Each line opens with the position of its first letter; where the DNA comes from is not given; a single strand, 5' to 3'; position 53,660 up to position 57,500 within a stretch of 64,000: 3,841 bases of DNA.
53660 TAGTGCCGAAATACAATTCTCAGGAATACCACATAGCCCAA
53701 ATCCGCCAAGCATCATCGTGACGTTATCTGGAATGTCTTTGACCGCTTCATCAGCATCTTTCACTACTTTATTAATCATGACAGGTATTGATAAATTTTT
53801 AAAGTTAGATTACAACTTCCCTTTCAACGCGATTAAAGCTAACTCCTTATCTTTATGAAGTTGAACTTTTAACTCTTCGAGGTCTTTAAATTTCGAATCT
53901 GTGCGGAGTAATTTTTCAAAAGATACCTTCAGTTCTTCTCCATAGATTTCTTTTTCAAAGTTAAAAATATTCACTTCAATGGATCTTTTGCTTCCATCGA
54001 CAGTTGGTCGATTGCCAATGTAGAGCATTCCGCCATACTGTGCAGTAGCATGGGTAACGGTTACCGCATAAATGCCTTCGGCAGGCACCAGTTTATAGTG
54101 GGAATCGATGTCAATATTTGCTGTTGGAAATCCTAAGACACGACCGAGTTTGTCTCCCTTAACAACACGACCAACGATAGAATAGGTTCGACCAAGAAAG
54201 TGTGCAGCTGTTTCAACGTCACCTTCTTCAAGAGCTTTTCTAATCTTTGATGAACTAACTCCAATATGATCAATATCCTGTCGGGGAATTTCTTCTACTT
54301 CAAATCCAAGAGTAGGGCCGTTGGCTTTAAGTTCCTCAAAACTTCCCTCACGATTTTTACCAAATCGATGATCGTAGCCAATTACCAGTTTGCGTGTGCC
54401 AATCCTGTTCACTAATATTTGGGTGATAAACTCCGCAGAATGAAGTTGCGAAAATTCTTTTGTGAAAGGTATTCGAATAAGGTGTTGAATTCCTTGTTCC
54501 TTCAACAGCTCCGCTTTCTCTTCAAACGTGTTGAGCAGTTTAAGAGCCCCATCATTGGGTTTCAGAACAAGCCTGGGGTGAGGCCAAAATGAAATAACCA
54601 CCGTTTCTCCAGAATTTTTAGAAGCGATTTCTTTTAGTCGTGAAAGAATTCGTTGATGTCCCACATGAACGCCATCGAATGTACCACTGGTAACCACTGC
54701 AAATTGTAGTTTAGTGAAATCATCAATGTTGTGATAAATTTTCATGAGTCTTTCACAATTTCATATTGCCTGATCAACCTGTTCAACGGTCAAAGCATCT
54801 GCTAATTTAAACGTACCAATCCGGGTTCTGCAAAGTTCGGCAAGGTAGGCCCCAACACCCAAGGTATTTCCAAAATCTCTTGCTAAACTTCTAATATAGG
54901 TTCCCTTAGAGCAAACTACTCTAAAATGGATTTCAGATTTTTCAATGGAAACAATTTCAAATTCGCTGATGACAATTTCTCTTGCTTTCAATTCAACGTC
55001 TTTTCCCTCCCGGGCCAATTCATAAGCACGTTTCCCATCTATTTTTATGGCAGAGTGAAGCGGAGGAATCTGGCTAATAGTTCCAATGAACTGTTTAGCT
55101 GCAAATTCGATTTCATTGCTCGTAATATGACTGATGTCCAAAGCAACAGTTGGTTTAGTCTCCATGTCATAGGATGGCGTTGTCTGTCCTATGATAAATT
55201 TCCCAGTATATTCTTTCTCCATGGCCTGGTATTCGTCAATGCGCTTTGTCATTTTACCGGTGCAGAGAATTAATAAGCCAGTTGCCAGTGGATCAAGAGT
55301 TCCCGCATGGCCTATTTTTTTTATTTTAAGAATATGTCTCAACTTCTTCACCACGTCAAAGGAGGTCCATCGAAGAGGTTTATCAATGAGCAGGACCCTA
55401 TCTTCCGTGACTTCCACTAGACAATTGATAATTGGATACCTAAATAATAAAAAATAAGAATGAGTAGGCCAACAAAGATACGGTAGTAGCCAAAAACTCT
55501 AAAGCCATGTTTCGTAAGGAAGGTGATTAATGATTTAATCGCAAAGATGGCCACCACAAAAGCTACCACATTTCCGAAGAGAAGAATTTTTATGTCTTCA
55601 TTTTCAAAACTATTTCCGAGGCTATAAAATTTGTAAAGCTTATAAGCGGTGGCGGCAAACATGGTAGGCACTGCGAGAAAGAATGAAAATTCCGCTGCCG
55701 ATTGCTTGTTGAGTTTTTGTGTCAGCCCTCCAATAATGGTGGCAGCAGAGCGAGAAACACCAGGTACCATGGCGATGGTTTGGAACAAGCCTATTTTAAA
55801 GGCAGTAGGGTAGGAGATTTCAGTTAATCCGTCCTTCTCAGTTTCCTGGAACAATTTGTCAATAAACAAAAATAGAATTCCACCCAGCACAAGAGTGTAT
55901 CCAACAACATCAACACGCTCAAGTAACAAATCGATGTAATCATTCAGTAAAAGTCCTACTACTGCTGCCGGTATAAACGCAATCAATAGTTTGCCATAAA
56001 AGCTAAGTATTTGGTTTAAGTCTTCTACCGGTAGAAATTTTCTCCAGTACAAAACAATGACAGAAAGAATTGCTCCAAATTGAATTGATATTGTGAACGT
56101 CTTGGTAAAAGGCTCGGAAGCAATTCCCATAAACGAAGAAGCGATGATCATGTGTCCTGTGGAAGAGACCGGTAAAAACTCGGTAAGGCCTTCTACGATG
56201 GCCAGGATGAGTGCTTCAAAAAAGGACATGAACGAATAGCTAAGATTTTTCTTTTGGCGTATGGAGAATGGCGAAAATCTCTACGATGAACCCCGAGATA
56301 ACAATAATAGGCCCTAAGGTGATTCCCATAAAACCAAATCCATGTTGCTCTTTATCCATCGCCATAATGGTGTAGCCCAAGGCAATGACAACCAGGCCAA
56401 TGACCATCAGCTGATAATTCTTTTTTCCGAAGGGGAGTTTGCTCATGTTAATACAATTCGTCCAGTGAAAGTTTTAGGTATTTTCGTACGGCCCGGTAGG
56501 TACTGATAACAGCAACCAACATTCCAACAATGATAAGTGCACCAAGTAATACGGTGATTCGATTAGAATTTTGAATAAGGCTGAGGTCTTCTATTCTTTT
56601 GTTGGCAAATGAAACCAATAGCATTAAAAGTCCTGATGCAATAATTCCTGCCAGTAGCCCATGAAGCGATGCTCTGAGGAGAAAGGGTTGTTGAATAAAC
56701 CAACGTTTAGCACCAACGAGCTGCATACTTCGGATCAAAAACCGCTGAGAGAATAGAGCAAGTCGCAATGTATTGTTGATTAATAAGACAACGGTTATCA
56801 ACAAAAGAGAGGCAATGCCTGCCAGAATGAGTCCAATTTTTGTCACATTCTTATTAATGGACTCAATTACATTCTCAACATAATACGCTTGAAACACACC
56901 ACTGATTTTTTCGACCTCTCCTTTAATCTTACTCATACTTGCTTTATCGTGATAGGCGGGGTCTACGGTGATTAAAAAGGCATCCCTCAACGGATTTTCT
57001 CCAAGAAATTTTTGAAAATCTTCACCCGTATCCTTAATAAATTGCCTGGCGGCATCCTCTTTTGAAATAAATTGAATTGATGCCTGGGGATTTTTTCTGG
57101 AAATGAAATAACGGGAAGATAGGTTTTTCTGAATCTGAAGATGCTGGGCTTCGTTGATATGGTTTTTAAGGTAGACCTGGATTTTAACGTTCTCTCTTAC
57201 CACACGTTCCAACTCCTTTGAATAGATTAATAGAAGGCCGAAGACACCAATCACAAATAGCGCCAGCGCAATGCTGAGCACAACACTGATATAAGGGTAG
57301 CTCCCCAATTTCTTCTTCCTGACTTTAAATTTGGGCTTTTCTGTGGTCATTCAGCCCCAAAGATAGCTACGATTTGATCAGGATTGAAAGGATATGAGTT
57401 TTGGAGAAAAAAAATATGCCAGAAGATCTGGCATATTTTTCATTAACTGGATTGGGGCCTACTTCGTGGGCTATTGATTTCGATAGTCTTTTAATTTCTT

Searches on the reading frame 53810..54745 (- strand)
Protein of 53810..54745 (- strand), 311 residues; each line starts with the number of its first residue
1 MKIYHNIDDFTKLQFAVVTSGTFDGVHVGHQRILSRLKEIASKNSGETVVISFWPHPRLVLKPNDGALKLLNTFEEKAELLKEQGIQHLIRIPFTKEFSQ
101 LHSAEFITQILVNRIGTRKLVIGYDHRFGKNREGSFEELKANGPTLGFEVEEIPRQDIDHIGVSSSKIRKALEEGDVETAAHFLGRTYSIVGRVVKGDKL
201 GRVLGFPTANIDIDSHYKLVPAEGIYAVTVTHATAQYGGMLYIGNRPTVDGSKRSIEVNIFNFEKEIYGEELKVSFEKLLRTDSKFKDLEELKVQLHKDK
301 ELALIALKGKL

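Call 77: search_protein_families(library=pfam, proteins=[window:53810-54745:-], max_evalue=0.00001)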
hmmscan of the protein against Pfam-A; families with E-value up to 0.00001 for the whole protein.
window:53810-54745:- (311 aa): 2 families
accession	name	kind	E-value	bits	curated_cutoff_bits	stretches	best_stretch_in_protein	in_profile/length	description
PF06574.18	FAD_syn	-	5.3e-47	160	27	1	15-166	7-157/158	FAD synthetase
PF01687.23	Flavokinase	-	3.4e-39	134.3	19.6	1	184-303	1-120/124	Riboflavin kinase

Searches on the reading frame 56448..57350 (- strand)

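Call 77: search_protein_families(library=pfam, proteins=[window:56448-57350:-], max_evalue=0.00001)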
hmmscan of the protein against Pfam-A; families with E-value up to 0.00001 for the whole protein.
window:56448-57350:- (300 aa): 2 families
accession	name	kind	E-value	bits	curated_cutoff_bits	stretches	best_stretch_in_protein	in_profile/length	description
PF18075.7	FtsX_ECD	-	1.6e-13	51.5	23.5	1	55-152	1-93/96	FtsX extracellular domain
PF02687.27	FtsX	-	1.4e-09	38.4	25.5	1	179-291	3-119/120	FtsX-like permease C-terminal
